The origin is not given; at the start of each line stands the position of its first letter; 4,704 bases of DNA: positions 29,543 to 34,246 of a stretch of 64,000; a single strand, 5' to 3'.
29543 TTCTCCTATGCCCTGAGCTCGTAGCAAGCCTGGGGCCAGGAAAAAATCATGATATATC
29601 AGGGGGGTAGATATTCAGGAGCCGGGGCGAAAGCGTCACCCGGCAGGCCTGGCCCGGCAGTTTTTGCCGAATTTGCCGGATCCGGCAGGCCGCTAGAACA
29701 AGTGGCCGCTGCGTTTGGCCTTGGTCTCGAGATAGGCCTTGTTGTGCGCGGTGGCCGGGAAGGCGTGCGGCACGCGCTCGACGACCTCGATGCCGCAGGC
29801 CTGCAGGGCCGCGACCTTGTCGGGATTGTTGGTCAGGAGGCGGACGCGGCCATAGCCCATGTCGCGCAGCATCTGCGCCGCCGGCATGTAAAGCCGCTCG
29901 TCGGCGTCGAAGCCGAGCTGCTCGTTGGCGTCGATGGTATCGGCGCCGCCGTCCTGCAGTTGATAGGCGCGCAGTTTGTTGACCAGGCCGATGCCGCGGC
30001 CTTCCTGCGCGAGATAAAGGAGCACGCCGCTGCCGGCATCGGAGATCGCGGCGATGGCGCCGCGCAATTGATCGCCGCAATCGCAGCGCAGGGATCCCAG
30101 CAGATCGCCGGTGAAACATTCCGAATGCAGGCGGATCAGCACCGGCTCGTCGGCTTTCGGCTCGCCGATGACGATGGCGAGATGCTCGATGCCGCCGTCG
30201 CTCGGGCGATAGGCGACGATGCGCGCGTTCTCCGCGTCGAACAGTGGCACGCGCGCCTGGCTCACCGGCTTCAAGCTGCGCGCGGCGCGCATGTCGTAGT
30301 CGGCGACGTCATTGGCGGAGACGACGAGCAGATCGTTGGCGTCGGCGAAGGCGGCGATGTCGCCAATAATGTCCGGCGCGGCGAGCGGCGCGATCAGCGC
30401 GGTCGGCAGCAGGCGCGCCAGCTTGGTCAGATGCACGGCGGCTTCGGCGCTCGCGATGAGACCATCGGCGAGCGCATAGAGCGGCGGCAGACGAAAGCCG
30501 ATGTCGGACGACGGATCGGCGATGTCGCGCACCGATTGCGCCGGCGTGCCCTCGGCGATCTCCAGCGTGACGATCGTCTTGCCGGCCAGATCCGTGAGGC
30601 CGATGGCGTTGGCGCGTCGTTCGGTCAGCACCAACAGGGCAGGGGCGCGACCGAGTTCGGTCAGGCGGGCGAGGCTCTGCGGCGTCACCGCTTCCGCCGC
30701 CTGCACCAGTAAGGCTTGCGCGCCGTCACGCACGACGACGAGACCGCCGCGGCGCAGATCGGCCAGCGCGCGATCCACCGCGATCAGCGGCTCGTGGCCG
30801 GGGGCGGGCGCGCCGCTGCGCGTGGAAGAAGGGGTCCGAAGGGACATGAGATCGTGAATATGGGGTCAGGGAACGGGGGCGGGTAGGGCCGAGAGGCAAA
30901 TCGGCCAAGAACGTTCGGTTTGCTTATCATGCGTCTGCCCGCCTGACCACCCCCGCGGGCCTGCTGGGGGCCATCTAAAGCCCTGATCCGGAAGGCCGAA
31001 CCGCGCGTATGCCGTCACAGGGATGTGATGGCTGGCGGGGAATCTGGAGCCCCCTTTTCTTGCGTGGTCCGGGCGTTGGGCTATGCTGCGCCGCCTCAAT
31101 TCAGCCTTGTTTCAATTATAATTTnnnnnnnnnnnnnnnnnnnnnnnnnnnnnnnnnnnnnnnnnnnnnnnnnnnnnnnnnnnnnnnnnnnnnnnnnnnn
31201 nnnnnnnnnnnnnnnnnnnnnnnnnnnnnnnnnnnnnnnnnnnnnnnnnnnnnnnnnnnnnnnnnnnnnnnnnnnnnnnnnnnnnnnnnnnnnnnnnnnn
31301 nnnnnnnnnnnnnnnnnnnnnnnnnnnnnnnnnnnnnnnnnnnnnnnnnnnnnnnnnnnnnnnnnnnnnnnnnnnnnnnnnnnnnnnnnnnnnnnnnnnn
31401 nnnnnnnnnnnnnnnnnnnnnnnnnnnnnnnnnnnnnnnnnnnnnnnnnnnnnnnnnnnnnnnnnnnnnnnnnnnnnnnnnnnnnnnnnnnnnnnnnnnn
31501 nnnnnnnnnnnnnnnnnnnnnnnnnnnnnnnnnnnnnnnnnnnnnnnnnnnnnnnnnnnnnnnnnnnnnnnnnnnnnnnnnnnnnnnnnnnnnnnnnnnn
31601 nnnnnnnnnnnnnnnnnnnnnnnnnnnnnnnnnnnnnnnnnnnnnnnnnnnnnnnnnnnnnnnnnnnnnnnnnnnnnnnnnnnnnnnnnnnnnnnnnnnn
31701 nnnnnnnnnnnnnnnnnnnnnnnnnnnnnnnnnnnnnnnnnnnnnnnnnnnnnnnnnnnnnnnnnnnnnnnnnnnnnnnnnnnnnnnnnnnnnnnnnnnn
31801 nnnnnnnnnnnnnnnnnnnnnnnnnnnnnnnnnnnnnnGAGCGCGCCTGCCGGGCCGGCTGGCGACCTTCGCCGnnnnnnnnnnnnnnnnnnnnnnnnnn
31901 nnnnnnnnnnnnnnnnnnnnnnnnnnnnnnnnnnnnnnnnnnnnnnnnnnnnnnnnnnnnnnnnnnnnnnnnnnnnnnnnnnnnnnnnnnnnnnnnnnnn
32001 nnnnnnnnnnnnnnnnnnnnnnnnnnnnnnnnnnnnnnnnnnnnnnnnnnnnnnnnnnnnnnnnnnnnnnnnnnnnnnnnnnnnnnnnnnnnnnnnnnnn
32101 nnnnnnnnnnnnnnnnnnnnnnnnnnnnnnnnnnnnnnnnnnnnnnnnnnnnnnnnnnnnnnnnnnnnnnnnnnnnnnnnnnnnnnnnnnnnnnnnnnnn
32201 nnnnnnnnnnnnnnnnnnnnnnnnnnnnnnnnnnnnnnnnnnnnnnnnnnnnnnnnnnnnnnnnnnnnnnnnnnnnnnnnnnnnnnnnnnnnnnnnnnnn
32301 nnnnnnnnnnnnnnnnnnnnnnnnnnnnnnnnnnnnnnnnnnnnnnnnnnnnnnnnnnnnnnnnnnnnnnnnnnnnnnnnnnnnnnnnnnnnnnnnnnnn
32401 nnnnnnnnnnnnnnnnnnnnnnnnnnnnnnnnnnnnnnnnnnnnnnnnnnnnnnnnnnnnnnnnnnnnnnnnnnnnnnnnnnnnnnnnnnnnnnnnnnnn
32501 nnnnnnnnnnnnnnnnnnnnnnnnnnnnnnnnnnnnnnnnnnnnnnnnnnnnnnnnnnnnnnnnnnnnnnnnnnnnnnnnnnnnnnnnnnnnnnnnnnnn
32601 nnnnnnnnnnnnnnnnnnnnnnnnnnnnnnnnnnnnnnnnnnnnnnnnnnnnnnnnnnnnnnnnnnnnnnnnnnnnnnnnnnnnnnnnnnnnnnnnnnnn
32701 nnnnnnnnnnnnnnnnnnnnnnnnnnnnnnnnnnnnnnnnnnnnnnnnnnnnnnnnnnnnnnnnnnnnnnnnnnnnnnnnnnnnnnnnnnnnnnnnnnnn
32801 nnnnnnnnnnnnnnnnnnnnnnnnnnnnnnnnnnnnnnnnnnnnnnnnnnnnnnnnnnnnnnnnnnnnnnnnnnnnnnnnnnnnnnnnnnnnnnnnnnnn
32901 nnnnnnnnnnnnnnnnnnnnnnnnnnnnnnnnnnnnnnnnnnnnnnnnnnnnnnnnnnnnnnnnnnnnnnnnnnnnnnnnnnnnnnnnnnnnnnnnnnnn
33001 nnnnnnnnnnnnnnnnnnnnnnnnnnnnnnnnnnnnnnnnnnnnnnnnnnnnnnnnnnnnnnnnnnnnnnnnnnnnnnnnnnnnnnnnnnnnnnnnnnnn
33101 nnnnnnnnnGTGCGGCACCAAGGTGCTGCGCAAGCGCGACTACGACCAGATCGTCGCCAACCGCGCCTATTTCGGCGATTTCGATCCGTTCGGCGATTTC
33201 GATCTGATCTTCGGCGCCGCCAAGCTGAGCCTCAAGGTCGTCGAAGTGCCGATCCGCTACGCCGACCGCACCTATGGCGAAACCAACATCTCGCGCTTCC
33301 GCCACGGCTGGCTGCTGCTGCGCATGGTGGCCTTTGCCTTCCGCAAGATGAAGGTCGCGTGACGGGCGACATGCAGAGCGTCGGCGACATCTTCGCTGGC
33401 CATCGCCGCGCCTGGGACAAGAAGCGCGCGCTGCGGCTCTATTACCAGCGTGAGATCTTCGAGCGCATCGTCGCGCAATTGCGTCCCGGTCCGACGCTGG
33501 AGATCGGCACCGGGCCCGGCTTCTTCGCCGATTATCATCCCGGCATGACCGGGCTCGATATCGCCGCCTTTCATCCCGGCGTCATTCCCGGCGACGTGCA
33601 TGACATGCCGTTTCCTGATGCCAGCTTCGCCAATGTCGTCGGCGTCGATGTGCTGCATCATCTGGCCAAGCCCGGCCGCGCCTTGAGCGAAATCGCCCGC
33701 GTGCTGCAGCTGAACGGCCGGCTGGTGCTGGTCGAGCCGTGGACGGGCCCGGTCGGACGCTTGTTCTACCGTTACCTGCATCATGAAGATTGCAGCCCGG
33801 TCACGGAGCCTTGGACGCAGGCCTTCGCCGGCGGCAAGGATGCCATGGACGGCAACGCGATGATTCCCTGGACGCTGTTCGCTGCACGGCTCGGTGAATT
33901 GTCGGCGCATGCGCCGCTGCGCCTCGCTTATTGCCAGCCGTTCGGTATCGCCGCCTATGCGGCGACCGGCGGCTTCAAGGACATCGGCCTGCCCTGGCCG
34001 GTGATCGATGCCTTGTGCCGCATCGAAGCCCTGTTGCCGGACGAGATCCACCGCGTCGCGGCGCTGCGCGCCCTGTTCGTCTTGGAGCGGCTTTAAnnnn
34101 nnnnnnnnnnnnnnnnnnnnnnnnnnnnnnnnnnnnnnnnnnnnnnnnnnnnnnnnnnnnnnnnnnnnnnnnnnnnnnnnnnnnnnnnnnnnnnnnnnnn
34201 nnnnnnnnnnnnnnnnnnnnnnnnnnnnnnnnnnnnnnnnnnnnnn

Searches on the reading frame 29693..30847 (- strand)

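Call 11: search_protein_families(library=pfam, proteins=[window:29693-30847:-], max_evalue=0.0001)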
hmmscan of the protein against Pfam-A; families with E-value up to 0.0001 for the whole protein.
window:29693-30847:- (384 aa): 2 families
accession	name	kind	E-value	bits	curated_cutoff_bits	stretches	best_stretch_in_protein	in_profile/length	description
PF00925.25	GTP_cyclohydro2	-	2.8e-61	206.3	23.3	1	198-360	6-165/165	GTP cyclohydrolase II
PF00926.24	DHBP_synthase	-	3.2e-08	33.8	26.4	0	26-86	2-66/191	3,4-dihydroxy-2-butanone 4-phosphate synthase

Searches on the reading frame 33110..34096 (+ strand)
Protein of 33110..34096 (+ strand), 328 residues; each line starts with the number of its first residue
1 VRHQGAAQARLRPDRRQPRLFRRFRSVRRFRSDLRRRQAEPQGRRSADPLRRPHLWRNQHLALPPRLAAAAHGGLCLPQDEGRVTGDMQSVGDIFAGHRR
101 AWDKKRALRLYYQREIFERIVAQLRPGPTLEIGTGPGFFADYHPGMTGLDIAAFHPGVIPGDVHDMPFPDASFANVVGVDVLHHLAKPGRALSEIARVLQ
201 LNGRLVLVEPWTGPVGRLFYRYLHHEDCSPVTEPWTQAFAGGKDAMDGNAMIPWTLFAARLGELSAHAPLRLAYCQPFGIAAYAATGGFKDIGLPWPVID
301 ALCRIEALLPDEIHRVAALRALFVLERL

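Call 11: search_protein_families(library=pfam, proteins=[window:33110-34096:+], max_evalue=0.0001)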
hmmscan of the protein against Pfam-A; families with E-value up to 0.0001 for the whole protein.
window:33110-34096:+ (328 aa): 3 families
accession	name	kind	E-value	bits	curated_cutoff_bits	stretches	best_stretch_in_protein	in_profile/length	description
PF08241.18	Methyltransf_11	-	2.3e-11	44.6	21.2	1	156-207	41-95/95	Methyltransferase domain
PF13489.12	Methyltransf_23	-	1.5e-06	28.5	27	1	114-210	10-119/164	Methyltransferase domain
PF13649.12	Methyltransf_25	-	5.2e-06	27.5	27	1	158-203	50-97/97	Methyltransferase domain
